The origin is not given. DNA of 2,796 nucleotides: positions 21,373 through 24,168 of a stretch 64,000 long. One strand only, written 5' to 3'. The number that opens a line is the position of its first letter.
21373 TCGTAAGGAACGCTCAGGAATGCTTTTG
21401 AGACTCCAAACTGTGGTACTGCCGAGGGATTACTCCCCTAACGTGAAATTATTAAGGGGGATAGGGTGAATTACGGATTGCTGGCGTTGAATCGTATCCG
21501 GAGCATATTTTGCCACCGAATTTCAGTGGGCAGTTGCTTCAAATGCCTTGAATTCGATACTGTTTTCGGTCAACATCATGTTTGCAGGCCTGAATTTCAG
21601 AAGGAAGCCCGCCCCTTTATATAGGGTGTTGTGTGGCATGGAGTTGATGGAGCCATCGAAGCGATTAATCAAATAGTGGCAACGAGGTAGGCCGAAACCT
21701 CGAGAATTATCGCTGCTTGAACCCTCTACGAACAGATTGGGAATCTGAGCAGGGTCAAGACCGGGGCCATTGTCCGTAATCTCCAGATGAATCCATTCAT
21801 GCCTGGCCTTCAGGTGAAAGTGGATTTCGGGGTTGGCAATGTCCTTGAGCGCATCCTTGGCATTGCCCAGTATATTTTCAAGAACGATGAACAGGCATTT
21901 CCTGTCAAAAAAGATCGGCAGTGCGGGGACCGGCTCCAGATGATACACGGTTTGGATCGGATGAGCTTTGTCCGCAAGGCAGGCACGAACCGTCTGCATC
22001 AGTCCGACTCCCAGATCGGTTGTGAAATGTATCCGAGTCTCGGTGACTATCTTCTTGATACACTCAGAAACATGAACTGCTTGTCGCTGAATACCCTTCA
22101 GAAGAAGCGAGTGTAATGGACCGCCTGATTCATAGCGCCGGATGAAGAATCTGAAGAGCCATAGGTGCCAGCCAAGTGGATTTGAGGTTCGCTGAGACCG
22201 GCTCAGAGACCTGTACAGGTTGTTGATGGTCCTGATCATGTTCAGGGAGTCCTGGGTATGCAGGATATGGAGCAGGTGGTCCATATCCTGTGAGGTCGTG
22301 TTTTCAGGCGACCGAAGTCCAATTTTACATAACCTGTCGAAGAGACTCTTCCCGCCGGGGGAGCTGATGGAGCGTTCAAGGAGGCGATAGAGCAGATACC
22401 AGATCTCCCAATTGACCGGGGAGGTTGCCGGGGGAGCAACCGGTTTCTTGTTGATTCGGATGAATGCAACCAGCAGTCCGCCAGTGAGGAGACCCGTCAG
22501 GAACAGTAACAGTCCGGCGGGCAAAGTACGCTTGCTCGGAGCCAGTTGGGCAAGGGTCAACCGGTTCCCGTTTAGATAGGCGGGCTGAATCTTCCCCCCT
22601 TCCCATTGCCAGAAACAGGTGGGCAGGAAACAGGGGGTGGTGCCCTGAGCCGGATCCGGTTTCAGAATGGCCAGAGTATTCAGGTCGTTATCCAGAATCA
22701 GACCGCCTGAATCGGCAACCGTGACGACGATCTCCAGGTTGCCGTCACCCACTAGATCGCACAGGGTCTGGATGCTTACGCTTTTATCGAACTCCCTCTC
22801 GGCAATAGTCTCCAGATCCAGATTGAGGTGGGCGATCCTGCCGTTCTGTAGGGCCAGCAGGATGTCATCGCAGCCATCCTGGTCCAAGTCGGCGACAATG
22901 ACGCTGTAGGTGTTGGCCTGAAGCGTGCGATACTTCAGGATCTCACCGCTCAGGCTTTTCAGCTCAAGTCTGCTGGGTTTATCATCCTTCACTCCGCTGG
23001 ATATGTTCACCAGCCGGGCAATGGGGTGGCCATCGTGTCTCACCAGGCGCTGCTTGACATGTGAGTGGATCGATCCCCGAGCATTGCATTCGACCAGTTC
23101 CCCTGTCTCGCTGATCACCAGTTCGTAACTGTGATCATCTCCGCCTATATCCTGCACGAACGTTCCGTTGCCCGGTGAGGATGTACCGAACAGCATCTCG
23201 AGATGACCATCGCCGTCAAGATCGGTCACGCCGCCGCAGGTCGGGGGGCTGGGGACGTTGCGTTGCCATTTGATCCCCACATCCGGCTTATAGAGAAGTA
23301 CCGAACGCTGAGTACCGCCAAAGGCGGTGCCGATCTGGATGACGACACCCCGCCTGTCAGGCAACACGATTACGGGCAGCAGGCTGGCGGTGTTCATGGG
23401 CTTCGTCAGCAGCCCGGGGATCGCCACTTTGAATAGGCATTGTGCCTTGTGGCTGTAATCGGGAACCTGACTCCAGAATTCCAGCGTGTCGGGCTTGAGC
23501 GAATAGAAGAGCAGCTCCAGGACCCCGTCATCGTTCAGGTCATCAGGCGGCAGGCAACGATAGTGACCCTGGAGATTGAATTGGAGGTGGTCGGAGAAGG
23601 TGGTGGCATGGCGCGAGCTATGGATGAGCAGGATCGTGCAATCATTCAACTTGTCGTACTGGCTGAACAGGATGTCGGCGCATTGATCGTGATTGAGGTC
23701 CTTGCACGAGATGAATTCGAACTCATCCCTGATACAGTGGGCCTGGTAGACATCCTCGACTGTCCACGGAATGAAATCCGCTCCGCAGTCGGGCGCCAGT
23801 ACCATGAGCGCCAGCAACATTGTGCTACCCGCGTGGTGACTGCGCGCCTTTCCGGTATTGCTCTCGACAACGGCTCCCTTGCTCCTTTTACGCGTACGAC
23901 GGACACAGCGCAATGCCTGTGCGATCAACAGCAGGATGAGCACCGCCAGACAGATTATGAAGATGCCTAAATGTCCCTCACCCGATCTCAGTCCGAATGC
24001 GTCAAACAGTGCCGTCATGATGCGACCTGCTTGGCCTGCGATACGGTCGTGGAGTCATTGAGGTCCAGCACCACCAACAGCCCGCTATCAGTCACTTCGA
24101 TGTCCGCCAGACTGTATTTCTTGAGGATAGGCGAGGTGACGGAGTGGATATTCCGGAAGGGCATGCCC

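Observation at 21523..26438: Tandem paralogous membrane sensors with FG-GAP/beta-propeller ectodomains: one kinase-competent, one with a degenerate ATPase domain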

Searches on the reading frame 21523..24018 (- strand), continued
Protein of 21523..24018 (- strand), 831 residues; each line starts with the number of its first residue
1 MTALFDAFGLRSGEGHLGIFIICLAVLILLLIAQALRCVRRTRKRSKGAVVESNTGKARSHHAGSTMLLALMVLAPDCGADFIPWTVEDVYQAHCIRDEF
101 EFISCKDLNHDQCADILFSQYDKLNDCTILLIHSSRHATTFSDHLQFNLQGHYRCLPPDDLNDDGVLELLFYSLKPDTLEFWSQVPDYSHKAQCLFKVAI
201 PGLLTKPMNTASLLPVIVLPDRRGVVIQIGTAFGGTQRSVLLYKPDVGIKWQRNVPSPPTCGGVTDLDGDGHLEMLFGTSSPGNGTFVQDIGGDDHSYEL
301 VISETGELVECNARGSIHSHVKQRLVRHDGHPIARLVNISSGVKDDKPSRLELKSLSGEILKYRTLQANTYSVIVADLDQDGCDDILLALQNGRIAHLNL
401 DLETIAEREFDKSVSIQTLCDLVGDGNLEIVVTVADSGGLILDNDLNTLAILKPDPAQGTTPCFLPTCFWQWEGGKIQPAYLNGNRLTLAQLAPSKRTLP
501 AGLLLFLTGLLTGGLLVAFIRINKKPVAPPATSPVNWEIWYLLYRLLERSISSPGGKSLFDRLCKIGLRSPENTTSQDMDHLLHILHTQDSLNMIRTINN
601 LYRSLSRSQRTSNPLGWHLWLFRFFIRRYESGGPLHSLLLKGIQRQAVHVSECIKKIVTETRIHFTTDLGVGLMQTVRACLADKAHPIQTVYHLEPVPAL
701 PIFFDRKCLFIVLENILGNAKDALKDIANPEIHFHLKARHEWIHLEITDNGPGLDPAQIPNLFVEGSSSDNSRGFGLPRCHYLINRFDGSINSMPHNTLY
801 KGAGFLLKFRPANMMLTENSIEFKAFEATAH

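Call 72: find_encoding_contigs(protein=P0005, flank=8000, max_places=3)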
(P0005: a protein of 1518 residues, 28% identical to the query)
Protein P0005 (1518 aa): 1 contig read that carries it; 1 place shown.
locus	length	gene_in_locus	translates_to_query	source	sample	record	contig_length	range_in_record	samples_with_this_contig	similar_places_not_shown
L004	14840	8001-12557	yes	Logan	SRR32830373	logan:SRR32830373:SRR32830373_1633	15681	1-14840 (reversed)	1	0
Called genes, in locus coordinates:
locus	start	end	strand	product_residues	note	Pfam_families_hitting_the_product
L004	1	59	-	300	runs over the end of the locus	?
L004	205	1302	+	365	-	PF02163:Peptidase_M50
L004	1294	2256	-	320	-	PF04389:Peptidase_M28, PF01546:Peptidase_M20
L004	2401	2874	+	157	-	-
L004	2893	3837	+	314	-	PF03320:FBPase_glpX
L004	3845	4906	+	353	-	PF13414:TPR_11 (faint), PF14559:TPR_19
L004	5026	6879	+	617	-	PF00251:Glyco_hydro_32N, PF22847:Glyco_hydro_43_rel (faint), PF13860:FlgD_ig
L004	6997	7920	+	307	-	-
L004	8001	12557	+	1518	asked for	PF13517:FG-GAP_3 (faint), PF01839:FG-GAP (faint), PF02518:HATPase_c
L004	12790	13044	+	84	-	PF13384:HTH_23 (weak), PF13518:HTH_28, PF13551:HTH_29 (weak)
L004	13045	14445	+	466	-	PF00072:Response_reg, PF00158:Sigma54_activat, PF14532:Sigma54_activ_2, PF07728:AAA_5 (weak), PF25601:AAA_lid_14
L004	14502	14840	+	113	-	?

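Call 73: find_encoding_contigs(protein=P0008, flank=5000, max_places=2)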
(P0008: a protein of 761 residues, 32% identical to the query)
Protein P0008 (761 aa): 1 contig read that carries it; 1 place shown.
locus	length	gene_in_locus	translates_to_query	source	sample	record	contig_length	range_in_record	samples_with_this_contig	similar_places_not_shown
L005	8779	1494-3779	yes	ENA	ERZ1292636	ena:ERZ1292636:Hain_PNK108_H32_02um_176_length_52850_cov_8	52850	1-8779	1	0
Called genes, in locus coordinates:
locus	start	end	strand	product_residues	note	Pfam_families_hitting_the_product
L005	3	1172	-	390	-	?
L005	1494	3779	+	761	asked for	PF01839:FG-GAP (faint), PF13517:FG-GAP_3 (faint), PF02518:HATPase_c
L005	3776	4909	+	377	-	PF00072:Response_reg (weak), PF25601:AAA_lid_14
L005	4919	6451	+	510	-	-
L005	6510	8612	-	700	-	PF13860:FlgD_ig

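Call 74: find_encoding_contigs(protein=P0021, flank=5000, max_places=2)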
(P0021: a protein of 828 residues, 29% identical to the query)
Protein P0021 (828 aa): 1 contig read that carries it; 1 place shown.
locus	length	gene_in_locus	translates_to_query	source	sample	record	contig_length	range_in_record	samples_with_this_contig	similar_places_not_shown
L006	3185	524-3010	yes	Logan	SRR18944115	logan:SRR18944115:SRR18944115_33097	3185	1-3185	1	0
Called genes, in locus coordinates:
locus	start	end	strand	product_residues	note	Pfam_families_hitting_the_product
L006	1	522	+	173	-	?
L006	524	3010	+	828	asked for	PF02518:HATPase_c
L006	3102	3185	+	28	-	?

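Call 98: list_cluster_members(proteins=[P0001, P0003, P0036, P0004, P0005, P0012])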
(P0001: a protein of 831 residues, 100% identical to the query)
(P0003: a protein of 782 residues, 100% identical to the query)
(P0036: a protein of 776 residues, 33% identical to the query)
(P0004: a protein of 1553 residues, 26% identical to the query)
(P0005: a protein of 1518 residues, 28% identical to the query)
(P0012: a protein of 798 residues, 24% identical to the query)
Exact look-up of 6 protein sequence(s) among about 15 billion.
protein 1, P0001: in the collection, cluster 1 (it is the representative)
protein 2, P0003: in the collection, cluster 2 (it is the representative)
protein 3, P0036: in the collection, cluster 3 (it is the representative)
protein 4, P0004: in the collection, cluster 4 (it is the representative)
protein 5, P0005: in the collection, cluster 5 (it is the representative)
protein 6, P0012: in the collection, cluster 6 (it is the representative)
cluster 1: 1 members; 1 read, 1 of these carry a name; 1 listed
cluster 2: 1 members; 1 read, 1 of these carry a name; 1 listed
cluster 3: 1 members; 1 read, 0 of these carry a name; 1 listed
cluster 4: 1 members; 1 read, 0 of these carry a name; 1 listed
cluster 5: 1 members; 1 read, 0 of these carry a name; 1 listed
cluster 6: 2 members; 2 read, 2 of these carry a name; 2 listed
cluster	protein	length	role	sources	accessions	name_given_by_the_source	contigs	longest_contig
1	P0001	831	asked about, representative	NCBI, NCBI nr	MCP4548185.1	MAG: HAMP domain-containing histidine kinase [bacterium] | HAMP domain-containing histidine kinase [bacterium]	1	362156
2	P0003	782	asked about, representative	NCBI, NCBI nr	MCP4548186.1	MAG: hypothetical protein GY835_17110 [bacterium] | hypothetical protein [bacterium]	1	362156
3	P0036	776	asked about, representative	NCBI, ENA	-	-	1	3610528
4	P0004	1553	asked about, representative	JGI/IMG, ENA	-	-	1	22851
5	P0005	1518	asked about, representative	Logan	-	-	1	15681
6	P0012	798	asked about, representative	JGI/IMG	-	signal transduction histidine kinase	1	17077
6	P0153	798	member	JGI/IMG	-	signal transduction histidine kinase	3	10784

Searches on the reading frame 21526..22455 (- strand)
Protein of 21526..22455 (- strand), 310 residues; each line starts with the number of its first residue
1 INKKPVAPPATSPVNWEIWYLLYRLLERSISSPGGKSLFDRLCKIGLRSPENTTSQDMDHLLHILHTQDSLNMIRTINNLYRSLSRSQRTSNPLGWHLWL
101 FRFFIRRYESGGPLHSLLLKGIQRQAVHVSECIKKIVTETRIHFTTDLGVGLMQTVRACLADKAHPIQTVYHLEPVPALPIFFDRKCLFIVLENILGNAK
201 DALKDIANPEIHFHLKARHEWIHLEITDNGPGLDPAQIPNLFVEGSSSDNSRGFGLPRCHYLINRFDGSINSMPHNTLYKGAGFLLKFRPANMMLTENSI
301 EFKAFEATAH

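Call 20: search_solved_structures(query=window:21526-22455:-, max_evalue=1, show_alignments=2)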
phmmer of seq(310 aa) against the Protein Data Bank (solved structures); distinct sequences matched with E-value up to 1: 10.
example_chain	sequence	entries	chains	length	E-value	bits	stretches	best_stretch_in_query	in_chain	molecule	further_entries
6lgq_C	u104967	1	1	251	0.00067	22.2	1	175-273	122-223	Histidine kinase KdpD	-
4gcz_A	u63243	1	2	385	0.0016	21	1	165-269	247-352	Blue-light photoreceptor, Sensor protein fixL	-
8a3u_A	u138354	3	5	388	0.0018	20.7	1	165-268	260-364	Putative Sensory box protein,Sensor protein FixL | Putative Sensory box protein,Putative Sensory box protein,Sensor protein FixL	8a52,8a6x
8a7f_A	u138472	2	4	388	0.0018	20.7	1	165-268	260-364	Putative Sensory box protein,Sensor protein FixL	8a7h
3k4x_A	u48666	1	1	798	0.0021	20.5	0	108-193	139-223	Proliferating cell nuclear antigen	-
9qq6_A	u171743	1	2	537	0.014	17.9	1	168-270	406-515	histidine kinase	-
8g3a_D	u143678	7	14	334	0.048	16.1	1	178-249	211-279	Sensor protein BceS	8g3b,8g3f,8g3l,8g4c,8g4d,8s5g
4pl9_A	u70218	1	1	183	0.075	15.4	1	216-270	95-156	Ethylene receptor 1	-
1r62_A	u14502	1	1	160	0.12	14.7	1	221-271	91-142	Nitrogen regulation protein NR(II)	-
8u4x_A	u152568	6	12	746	0.42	13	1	170-245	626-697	histidine kinase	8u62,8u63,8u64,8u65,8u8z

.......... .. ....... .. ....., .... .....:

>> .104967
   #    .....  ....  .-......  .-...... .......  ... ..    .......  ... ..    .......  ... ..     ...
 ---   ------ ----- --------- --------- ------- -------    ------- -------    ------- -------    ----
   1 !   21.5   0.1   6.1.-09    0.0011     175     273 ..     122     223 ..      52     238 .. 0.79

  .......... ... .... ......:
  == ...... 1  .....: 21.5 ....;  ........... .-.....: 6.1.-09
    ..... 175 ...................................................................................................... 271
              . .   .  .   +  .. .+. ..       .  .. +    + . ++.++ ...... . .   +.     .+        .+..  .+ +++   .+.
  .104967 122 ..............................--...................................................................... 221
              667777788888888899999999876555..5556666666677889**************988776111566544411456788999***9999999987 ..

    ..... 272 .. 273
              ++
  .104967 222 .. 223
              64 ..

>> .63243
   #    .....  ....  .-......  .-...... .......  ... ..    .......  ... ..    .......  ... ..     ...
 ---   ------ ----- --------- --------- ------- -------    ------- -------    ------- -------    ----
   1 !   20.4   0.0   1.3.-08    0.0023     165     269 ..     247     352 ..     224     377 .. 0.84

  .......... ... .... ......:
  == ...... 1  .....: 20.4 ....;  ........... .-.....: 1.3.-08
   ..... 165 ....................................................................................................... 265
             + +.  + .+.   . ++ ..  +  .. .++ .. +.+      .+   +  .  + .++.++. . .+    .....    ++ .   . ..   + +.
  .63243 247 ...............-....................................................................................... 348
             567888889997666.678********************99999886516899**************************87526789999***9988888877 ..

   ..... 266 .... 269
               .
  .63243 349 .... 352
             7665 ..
